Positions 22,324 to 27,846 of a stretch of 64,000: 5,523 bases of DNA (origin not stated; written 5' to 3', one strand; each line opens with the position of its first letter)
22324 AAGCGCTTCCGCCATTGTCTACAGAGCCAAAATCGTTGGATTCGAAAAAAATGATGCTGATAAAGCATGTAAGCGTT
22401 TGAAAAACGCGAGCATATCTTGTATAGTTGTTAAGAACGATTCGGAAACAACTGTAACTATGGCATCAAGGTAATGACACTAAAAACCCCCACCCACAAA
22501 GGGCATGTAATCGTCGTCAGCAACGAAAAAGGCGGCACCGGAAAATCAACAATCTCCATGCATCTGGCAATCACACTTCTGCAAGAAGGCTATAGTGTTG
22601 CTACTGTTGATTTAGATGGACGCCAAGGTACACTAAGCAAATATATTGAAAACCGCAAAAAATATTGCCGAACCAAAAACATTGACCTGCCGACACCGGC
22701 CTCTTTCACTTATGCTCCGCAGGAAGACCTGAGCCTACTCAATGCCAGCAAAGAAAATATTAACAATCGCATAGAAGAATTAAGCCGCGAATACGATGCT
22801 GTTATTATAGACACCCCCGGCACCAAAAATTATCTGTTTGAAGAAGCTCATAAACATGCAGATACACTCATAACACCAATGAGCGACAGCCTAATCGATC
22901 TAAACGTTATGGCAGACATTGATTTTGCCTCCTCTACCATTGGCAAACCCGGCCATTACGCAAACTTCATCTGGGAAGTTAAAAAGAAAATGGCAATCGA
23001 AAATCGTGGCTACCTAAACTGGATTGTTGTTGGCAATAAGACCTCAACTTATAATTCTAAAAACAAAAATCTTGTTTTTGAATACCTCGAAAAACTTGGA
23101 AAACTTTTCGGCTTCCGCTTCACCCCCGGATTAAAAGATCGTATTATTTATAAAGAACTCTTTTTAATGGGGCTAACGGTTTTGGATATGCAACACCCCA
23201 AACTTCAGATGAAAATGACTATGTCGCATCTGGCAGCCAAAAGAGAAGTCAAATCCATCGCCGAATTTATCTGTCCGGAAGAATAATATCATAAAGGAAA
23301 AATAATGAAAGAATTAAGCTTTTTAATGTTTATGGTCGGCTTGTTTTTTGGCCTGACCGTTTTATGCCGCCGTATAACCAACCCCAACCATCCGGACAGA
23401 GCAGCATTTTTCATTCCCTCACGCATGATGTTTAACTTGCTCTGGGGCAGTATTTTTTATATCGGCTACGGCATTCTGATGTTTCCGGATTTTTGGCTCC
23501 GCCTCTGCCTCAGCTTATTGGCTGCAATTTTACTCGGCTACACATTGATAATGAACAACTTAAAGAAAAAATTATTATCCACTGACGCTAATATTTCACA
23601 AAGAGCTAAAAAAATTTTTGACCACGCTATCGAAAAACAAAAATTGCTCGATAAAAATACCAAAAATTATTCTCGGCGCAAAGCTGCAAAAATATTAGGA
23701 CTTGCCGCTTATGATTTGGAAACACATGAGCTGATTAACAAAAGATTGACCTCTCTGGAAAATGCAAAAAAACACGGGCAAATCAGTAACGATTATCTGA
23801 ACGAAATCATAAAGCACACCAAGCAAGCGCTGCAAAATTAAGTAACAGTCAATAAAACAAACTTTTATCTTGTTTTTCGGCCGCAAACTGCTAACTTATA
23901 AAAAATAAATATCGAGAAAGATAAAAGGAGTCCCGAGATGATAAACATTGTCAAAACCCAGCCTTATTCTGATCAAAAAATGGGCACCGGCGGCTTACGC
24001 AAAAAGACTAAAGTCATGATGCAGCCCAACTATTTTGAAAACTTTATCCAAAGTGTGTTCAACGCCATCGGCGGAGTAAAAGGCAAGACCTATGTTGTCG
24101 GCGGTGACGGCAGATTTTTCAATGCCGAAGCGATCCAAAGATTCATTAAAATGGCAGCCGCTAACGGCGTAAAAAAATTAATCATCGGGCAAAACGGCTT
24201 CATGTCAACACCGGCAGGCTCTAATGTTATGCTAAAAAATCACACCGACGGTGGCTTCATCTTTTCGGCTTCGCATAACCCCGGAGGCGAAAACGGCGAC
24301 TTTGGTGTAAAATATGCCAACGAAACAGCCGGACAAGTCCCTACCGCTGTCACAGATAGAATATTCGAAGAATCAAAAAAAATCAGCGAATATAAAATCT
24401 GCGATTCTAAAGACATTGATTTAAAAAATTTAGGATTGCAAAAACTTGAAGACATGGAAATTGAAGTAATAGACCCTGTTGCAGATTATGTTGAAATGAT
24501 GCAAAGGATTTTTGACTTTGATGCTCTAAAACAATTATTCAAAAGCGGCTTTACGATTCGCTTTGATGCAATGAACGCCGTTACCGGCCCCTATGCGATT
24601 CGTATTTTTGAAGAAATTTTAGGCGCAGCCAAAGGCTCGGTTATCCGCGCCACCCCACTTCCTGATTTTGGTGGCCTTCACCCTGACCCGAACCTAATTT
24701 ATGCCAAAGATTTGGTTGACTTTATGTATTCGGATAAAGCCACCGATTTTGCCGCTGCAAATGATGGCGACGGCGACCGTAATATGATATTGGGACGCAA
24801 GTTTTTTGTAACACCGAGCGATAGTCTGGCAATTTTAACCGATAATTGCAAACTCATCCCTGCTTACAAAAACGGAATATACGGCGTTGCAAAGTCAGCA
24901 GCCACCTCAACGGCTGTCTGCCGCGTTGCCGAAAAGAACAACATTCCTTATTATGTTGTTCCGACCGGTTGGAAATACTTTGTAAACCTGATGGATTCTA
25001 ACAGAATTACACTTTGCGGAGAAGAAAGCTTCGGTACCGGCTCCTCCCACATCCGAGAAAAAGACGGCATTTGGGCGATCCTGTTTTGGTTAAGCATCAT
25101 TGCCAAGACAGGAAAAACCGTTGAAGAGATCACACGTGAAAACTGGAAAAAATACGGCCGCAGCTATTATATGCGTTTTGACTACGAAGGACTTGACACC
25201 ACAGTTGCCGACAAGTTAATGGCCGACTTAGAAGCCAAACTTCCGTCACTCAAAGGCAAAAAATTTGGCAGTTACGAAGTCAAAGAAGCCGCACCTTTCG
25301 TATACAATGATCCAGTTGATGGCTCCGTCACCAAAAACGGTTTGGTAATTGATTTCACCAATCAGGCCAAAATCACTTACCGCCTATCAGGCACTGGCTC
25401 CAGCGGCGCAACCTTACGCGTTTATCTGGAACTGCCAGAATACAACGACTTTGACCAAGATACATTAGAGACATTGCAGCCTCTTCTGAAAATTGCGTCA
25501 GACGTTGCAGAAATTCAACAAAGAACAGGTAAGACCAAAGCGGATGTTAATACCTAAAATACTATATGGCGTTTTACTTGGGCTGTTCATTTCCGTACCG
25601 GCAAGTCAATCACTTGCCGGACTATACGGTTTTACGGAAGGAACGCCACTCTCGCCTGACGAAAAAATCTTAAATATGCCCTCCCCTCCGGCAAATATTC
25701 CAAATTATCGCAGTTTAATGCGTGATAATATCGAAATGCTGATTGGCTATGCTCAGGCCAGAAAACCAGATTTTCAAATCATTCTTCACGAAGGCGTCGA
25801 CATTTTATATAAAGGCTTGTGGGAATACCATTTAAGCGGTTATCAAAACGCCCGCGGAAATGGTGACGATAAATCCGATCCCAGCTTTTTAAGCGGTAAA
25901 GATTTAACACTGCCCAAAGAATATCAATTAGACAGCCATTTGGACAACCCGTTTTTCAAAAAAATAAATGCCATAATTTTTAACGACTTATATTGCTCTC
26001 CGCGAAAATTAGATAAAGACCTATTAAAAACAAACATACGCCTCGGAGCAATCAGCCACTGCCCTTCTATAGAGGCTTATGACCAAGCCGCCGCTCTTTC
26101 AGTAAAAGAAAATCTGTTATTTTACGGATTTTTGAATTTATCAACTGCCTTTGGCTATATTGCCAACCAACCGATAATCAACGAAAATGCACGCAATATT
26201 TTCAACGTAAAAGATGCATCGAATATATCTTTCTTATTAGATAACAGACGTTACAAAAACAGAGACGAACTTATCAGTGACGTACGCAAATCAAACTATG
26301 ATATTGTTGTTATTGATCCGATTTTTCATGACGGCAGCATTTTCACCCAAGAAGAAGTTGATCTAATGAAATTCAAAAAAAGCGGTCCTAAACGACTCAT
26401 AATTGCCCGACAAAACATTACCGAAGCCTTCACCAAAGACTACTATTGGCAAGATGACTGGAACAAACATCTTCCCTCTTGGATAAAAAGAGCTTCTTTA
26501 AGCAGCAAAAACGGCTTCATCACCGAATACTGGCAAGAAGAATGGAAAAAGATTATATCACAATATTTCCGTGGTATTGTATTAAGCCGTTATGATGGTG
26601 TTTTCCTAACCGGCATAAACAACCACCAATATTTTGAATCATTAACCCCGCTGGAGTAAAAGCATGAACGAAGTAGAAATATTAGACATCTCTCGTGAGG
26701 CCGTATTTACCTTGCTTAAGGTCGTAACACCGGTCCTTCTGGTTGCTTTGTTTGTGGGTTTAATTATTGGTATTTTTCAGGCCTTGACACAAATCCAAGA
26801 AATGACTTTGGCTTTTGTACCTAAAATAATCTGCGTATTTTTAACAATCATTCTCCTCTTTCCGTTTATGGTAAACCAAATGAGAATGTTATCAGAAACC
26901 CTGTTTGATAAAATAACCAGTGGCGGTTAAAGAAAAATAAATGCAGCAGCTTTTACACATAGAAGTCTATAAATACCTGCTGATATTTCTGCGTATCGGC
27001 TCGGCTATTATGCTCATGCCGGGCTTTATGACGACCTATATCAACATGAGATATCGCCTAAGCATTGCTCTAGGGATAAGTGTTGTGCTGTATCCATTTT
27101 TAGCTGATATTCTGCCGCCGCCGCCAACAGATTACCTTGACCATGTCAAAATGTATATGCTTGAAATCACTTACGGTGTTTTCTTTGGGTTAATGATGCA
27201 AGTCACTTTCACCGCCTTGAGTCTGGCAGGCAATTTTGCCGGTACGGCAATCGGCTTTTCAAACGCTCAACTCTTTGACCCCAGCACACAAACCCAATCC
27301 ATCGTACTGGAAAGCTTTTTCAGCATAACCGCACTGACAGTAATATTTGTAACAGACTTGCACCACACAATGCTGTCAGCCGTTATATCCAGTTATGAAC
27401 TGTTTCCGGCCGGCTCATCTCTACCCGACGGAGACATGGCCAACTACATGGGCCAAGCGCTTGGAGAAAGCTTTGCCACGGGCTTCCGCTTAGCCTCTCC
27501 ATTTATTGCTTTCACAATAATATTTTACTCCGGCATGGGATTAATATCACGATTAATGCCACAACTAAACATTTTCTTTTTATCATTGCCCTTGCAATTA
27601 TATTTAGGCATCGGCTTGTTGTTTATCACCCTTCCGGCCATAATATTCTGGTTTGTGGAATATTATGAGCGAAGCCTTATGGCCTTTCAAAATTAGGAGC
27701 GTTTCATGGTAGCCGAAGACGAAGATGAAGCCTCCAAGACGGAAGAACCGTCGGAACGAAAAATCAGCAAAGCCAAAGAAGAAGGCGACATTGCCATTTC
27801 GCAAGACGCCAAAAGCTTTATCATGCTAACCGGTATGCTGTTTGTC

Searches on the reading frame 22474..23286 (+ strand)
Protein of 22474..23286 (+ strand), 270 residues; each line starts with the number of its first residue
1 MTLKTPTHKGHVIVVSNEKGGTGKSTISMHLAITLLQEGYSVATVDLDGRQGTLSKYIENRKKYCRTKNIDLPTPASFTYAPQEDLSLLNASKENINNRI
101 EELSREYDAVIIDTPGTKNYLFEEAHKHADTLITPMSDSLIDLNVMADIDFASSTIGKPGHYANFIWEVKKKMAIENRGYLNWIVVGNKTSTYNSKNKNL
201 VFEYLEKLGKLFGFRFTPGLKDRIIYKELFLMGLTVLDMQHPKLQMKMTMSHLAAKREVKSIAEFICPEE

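Call 53: search_protein_families(library=pfam, max_evalue=0.00001, proteins=[window:22474-23286:+])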
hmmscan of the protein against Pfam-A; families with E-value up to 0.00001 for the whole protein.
window:22474-23286:+ (270 aa): 6 families
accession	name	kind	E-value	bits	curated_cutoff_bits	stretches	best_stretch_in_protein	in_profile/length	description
PF09140.17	MipZ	-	1.7e-82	277.1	20.7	1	11-263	1-255/262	ATPase MipZ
PF13614.12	AAA_31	-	3.8e-16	60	27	1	11-61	2-51/177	AAA domain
PF01656.29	CbiA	-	2.3e-10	41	25.4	1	13-91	1-60/125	CobQ/CobB/MinD/ParA nucleotide binding domain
PF10609.15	ParA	-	1.5e-08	34.8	27.1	1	11-48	4-41/246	NUBPL iron-transfer P-loop NTPase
PF06564.18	CBP_BcsQ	-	7.1e-06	26.1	21.3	0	82-133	91-142/234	Cellulose biosynthesis protein BcsQ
PF16575.11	CLP1_P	-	8.7e-06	26.1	26.6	0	21-55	4-38/188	mRNA cleavage and polyadenylation factor CLP1 P-loop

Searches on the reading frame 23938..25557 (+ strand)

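Call 53: search_protein_families(library=pfam, max_evalue=0.00001, proteins=[window:23938-25557:+])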
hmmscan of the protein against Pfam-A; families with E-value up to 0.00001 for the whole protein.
window:23938-25557:+ (539 aa): 4 families
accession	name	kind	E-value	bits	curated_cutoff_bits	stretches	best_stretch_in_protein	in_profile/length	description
PF24947.1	PGM1_C_vert_fung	-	3.7e-35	121.7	27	1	408-534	1-136/138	Phosphoglucomutase-1, C-terminal domain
PF02878.22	PGM_PMM_I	-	8.7e-28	97.2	22.5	1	13-152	2-137/138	Phosphoglucomutase/phosphomannomutase, alpha/beta/alpha domain I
PF02880.22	PGM_PMM_III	-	8.7e-24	84.3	20.7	1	297-406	6-115/115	Phosphoglucomutase/phosphomannomutase, alpha/beta/alpha domain III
PF02879.22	PGM_PMM_II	-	1.4e-12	48.4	29.3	1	183-285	2-99/103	Phosphoglucomutase/phosphomannomutase, alpha/beta/alpha domain II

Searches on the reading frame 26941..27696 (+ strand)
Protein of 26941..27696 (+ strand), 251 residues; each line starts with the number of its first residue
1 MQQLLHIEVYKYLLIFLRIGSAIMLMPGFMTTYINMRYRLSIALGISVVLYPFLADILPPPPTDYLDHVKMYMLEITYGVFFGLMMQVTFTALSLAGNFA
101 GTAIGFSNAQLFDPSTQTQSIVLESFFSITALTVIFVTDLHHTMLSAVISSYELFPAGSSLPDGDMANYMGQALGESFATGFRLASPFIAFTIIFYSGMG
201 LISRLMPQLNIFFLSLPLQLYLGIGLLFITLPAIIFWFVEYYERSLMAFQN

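Call 53: search_protein_families(library=pfam, max_evalue=0.00001, proteins=[window:26941-27696:+])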
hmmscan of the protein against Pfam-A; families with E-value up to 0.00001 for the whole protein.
window:26941-27696:+ (251 aa): 1 family
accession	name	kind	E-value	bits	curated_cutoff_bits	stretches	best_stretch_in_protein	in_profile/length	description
PF01311.25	Bac_export_1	-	2.4e-57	194.6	27.8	1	10-243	2-228/230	Bacterial export proteins, family 1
